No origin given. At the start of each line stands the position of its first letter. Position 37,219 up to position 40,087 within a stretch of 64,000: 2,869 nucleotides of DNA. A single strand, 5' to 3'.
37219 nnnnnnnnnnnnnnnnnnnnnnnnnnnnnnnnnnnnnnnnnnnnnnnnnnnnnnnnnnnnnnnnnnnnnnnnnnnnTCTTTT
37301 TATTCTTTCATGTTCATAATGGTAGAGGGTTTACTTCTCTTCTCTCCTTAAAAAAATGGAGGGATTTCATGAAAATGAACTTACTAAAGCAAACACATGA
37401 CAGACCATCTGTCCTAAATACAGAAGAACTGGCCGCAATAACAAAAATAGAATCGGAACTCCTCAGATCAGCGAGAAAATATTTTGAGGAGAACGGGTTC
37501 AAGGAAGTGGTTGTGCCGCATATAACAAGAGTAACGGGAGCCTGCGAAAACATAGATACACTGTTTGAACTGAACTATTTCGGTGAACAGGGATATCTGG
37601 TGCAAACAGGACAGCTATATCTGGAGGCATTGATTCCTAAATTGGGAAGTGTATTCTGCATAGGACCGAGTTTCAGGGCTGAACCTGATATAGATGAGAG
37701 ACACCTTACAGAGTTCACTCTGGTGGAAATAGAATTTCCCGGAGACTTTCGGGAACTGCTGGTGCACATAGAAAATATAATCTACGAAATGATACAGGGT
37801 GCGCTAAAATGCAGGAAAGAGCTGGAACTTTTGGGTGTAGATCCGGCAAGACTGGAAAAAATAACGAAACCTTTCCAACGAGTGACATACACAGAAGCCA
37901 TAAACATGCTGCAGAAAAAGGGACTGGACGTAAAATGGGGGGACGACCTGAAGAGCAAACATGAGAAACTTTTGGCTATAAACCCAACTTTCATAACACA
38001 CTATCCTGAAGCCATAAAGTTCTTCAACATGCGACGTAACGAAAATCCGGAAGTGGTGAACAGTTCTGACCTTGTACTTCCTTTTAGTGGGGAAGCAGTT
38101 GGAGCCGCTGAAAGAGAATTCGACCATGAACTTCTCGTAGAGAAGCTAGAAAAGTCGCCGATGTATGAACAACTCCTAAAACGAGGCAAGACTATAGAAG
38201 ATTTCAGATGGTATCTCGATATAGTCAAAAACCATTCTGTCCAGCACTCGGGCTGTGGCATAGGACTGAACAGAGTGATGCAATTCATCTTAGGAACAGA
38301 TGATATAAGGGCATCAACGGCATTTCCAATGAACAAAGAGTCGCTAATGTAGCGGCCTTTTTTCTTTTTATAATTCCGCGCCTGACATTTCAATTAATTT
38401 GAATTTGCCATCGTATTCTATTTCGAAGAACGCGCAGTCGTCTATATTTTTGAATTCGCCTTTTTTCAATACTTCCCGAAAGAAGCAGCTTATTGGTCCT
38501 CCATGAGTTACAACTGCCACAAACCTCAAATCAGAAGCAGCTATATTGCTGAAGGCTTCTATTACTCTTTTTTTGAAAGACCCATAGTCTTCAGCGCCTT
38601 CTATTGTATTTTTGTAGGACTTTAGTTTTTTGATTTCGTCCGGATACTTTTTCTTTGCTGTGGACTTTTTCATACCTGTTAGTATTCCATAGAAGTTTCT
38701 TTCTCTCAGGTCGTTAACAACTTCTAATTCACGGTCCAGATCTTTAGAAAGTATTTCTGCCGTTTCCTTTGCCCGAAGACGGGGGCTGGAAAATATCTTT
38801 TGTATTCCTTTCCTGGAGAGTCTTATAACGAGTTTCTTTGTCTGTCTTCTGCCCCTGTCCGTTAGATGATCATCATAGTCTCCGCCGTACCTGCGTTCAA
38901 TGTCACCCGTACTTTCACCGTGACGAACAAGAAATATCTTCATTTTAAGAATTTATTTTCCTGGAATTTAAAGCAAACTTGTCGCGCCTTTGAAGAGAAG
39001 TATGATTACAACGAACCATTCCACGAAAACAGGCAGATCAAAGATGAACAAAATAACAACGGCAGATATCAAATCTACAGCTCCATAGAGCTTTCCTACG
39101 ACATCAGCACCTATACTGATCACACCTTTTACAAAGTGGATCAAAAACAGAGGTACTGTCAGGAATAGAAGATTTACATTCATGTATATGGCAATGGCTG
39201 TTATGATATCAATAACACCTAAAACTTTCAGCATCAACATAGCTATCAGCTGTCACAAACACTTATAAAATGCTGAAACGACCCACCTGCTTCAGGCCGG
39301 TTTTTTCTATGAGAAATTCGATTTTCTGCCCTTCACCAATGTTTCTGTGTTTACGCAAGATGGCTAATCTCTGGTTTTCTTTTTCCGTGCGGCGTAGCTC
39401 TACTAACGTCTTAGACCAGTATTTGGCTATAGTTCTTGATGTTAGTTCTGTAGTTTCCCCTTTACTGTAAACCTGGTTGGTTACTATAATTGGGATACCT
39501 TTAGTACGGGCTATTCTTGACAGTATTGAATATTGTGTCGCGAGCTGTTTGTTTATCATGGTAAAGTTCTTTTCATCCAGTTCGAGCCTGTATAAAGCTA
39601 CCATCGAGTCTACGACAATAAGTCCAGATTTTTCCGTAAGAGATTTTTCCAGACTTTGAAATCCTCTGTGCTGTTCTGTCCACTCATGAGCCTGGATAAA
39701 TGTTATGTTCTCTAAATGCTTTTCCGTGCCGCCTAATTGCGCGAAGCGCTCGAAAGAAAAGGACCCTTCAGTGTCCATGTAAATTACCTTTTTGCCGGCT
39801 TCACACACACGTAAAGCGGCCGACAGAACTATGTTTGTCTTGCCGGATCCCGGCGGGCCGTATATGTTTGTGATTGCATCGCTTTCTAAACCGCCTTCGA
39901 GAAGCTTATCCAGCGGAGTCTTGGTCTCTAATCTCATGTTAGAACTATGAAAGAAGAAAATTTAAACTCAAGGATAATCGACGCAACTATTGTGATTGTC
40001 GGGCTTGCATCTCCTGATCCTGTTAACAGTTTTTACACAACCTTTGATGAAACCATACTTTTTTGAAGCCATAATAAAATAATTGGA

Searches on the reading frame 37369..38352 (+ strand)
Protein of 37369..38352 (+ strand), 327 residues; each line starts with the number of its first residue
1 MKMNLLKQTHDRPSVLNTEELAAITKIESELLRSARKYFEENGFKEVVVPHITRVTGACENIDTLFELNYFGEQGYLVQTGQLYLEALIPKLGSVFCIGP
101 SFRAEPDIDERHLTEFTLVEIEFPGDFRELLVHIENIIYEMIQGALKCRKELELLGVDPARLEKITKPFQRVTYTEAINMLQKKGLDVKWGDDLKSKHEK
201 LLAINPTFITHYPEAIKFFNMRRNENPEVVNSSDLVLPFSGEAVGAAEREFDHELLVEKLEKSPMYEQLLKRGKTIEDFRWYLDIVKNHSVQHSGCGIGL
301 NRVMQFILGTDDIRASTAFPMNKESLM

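Call 22: search_protein_families(library=pfam, proteins=[window:37369-38352:+], max_evalue=0.00001)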
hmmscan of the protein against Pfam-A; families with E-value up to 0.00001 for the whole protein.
window:37369-38352:+ (327 aa): 1 family
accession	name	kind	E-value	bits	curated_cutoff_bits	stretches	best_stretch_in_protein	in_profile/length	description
PF00152.25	tRNA-synt_2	-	1.4e-51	175.9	25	1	16-323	13-308/308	tRNA synthetases class II (D, K and N)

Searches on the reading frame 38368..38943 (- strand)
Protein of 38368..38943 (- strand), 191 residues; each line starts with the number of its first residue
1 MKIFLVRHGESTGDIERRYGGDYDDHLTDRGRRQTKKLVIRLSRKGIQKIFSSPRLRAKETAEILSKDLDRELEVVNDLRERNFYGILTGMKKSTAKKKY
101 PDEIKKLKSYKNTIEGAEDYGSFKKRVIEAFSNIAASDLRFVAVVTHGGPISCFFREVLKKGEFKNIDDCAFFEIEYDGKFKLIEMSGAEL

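Call 22: search_protein_families(library=pfam, proteins=[window:38368-38943:-], max_evalue=0.00001)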
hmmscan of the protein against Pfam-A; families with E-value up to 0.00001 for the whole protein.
window:38368-38943:- (191 aa): 1 family
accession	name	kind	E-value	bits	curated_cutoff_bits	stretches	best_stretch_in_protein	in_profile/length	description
PF00300.27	His_Phos_1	-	6.7e-38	130.8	21.7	1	3-180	1-184/194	Histidine phosphatase superfamily (branch 1)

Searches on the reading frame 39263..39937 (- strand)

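Call 22: search_protein_families(library=pfam, proteins=[window:39263-39937:-], max_evalue=0.00001)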
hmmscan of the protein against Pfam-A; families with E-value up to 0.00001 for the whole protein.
window:39263-39937:- (224 aa): 5 families
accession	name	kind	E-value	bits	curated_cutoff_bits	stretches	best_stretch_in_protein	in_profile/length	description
PF08423.17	Rad51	-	1.6e-22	80.4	22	1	8-166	14-185/244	Rad51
PF13481.12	AAA_25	-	6.5e-11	42.7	27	1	5-154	18-188/195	AAA domain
PF06745.19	ATPase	-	1.9e-09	37.7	26.6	1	9-214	8-223/231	KaiC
PF00154.27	RecA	-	2.6e-08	34.1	27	1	14-186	46-223/262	recA bacterial DNA recombination protein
PF05707.18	Zot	-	9.2e-07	28.9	20.3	1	25-125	5-104/197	Zonular occludens toxin (Zot)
